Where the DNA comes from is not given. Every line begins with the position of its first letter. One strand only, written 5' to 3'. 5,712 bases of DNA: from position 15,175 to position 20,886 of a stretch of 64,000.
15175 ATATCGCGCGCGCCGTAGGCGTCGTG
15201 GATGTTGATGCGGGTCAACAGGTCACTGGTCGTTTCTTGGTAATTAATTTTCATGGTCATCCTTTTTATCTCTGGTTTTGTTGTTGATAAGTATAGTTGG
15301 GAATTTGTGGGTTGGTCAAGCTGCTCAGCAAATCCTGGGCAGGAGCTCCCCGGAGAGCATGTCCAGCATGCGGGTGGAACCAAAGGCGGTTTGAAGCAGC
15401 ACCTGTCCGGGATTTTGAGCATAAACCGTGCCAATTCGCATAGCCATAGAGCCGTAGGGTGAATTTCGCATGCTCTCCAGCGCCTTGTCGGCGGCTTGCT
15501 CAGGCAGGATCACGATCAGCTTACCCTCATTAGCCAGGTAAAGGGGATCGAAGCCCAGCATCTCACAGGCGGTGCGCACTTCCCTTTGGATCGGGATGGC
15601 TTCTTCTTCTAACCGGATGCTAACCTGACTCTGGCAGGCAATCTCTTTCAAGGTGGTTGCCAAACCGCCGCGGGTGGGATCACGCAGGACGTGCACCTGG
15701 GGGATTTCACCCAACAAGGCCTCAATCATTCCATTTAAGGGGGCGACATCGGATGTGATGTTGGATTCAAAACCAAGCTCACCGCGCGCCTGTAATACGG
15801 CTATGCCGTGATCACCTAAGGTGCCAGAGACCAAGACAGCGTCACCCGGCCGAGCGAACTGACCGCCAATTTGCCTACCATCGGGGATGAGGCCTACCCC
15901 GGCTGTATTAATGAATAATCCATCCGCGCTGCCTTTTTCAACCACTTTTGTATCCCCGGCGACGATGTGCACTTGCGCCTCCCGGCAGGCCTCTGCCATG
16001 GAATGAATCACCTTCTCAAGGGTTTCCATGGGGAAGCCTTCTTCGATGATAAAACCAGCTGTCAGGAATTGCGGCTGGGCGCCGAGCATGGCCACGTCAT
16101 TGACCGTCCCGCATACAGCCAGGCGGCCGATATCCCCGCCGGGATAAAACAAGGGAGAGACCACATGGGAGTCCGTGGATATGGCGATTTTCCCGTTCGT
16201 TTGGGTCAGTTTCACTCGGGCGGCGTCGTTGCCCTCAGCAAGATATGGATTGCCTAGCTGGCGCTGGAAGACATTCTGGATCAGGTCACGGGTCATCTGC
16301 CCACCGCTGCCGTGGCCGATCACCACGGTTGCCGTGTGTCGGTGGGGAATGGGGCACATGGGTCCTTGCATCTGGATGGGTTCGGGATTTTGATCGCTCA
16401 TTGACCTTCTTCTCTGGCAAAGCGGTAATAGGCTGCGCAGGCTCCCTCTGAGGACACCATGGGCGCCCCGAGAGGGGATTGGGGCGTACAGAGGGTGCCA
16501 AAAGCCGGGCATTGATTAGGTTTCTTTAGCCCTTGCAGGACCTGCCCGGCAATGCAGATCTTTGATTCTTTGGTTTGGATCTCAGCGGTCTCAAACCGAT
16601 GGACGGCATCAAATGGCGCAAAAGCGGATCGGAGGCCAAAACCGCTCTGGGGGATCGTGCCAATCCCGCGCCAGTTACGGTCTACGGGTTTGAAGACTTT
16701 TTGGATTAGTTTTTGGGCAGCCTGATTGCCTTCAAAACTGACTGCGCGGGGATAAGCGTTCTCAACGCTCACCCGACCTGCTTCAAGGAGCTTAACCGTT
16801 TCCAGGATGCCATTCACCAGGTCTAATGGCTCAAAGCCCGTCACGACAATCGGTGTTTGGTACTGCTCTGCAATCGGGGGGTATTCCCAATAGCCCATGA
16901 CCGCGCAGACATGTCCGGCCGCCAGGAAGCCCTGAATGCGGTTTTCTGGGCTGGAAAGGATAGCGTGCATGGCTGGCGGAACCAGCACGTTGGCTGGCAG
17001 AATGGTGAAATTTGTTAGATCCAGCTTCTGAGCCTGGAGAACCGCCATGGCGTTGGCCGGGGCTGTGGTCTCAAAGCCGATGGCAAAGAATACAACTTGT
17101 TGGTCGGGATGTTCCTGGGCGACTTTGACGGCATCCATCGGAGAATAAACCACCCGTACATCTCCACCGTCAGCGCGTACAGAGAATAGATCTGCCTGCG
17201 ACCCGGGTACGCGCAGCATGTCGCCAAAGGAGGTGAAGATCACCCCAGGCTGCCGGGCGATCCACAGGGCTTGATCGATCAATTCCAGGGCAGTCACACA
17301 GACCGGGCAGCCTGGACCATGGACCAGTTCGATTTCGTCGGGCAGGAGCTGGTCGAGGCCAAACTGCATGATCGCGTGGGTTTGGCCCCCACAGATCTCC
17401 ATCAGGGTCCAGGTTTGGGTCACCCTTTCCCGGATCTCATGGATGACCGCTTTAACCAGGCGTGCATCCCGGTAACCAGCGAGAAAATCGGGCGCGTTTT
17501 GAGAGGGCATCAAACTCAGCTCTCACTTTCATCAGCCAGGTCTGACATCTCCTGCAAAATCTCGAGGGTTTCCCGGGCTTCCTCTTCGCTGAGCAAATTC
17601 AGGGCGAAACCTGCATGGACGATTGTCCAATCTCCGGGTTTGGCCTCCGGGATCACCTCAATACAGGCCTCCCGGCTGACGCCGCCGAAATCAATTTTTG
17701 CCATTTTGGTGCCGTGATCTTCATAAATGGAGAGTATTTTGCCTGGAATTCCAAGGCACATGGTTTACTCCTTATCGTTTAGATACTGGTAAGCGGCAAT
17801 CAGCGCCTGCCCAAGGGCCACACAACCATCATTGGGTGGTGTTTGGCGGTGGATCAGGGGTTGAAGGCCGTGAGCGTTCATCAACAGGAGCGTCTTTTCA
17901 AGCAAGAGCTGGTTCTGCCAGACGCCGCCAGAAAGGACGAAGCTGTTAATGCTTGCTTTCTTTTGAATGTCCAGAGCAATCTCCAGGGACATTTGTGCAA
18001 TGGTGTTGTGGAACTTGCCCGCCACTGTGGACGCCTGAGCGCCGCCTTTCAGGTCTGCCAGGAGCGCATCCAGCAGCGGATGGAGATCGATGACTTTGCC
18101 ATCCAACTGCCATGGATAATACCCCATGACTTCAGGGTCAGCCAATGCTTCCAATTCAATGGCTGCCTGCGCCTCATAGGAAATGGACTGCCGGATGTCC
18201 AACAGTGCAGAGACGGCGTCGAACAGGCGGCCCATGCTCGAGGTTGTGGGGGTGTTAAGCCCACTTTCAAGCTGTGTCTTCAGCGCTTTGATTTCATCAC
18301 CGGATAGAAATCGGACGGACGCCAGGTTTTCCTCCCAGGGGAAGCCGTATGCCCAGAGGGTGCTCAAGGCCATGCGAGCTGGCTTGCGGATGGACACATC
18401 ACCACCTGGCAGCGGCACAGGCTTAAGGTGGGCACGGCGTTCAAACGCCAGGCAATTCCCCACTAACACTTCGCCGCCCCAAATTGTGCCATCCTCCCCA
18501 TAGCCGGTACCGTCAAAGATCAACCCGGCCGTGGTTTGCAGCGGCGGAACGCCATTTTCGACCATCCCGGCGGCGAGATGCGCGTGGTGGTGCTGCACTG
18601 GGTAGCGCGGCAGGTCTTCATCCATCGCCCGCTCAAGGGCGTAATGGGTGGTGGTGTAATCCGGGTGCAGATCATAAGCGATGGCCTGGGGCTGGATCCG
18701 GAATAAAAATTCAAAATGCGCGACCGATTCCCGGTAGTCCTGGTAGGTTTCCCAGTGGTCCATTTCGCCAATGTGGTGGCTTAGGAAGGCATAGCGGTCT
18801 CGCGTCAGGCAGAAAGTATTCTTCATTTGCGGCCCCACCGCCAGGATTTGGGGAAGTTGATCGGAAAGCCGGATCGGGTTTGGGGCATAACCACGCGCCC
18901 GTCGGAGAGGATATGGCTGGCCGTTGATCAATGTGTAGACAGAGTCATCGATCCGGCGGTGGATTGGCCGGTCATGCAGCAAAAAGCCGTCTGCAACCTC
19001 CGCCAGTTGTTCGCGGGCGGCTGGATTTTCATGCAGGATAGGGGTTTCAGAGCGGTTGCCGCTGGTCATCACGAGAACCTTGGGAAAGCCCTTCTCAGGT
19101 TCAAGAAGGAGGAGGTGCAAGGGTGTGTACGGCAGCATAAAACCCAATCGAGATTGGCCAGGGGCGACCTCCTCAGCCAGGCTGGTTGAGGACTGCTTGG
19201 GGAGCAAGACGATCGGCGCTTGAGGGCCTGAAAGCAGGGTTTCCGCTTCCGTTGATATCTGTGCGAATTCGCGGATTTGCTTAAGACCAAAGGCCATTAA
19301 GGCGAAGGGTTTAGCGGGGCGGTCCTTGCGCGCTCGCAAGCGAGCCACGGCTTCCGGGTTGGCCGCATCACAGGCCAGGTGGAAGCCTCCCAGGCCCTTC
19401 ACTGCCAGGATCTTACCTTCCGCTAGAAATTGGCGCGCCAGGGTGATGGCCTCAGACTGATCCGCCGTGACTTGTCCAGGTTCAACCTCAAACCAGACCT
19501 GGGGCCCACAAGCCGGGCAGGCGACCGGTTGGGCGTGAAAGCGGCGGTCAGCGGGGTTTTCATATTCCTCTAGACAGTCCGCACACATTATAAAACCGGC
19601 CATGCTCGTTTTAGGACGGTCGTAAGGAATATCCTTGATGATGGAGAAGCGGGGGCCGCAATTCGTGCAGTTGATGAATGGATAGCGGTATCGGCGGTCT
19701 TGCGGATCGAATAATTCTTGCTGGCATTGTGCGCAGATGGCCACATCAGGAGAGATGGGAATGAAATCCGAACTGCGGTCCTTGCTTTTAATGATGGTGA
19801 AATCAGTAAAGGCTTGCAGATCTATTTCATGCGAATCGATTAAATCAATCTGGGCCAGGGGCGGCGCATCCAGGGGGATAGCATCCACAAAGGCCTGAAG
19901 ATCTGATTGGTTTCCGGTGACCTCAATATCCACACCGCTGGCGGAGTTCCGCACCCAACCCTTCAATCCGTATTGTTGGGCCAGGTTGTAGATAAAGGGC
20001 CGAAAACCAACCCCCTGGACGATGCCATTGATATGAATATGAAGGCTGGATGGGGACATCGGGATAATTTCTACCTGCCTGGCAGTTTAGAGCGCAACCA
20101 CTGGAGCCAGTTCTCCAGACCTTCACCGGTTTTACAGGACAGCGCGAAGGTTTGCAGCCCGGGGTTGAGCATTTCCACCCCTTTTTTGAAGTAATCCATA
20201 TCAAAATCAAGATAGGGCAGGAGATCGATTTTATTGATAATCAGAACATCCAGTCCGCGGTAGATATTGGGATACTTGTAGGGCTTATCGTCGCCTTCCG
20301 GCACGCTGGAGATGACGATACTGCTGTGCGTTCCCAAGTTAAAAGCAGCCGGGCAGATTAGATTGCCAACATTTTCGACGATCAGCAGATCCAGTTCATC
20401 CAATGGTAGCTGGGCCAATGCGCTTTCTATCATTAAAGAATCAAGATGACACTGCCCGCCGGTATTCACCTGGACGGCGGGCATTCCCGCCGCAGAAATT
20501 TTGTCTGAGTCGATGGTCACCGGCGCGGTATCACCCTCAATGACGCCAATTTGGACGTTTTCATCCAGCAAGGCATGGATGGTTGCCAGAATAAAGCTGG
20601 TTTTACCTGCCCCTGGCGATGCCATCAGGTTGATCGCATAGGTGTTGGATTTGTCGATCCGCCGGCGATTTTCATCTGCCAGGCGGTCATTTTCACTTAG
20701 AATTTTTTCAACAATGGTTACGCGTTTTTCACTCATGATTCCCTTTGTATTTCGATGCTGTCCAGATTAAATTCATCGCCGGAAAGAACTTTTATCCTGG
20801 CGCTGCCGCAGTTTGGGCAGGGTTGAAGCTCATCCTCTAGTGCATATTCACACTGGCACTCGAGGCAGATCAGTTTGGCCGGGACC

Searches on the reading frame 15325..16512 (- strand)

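Call 14: search_protein_families(library=pfam, proteins=[window:15325-16512:-], max_evalue=0.00001)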
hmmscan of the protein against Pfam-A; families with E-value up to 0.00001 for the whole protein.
window:15325-16512:- (395 aa): 2 families
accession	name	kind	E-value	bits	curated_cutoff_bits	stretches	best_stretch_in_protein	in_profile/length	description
PF00586.29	AIRS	-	7.5e-25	88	24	1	94-209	1-112/112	AIR synthase related protein, N-terminal domain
PF02769.27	AIRS_C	-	1.5e-23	84.1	23.1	1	221-369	1-151/156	AIR synthase related protein, C-terminal domain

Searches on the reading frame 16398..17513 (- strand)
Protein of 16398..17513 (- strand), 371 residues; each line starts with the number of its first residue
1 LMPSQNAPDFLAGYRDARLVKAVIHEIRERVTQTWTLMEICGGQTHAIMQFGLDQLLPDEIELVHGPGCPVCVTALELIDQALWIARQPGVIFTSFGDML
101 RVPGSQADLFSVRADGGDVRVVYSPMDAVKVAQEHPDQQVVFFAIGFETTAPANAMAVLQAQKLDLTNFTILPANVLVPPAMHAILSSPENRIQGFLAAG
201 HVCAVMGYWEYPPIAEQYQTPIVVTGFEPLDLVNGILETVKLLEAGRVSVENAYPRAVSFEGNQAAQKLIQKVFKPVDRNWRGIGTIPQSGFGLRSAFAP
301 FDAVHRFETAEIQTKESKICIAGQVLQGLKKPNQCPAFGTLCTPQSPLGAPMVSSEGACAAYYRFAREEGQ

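Call 14: search_protein_families(library=pfam, proteins=[window:16398-17513:-], max_evalue=0.00001)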
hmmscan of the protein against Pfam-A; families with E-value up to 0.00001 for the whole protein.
window:16398-17513:- (371 aa): 1 family
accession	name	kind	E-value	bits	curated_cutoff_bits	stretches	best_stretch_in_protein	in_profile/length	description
PF01924.21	HypD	-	2e-150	501.2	25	1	19-365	2-350/351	Hydrogenase formation hypA family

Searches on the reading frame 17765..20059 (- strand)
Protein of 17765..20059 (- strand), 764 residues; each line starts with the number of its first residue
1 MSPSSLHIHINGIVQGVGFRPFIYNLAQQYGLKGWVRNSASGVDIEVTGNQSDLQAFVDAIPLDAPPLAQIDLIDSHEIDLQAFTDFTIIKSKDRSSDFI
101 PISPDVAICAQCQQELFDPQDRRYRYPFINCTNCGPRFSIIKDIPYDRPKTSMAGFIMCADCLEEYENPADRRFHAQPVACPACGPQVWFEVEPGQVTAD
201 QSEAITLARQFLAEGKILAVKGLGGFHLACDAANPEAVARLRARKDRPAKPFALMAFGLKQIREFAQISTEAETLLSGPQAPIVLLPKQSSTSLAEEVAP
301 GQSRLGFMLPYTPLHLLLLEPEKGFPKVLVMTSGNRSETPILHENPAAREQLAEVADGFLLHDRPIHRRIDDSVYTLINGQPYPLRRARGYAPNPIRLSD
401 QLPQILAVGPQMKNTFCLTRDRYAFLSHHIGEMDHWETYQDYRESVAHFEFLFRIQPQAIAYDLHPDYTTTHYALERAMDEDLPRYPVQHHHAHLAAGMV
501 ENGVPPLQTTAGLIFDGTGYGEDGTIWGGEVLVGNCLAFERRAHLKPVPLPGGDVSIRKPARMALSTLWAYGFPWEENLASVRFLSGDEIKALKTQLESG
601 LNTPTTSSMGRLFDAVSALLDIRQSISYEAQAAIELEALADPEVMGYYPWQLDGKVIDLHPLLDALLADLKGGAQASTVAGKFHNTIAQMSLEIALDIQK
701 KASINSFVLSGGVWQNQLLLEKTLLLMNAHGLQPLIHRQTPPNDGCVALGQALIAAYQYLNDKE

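Call 14: search_protein_families(library=pfam, proteins=[window:17765-20059:-], max_evalue=0.00001)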
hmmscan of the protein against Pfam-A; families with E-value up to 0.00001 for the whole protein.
window:17765-20059:- (764 aa): 5 families
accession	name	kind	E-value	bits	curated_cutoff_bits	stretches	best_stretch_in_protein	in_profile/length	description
PF22521.2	HypF_C_2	-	1.4e-81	274.3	27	1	512-751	1-241/241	Carbamoyltransferase, Kae1-like Domain, second subdomain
PF01300.24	Sua5_yciO_yrdC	-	5.9e-41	140.3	25.1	1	211-387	2-177/178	Telomere recombination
PF07503.17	zf-HYPF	-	9.7e-36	121.7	23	2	108-141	1-34/34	HypF finger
PF17788.7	HypF_C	-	5e-33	114.2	23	1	403-501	4-99/99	HypF Kae1-like domain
PF00708.24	Acylphosphatase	-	3.2e-23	82.3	22.5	1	7-89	2-85/85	Acylphosphatase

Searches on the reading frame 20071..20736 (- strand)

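Call 14: search_protein_families(library=pfam, proteins=[window:20071-20736:-], max_evalue=0.00001)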
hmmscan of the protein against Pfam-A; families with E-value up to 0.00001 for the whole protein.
window:20071-20736:- (221 aa): 1 family
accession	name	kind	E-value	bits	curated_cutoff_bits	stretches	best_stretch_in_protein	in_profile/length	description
PF02492.25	cobW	-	2.1e-18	67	20.7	1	36-196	4-178/180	CobW/HypB/UreG, nucleotide-binding domain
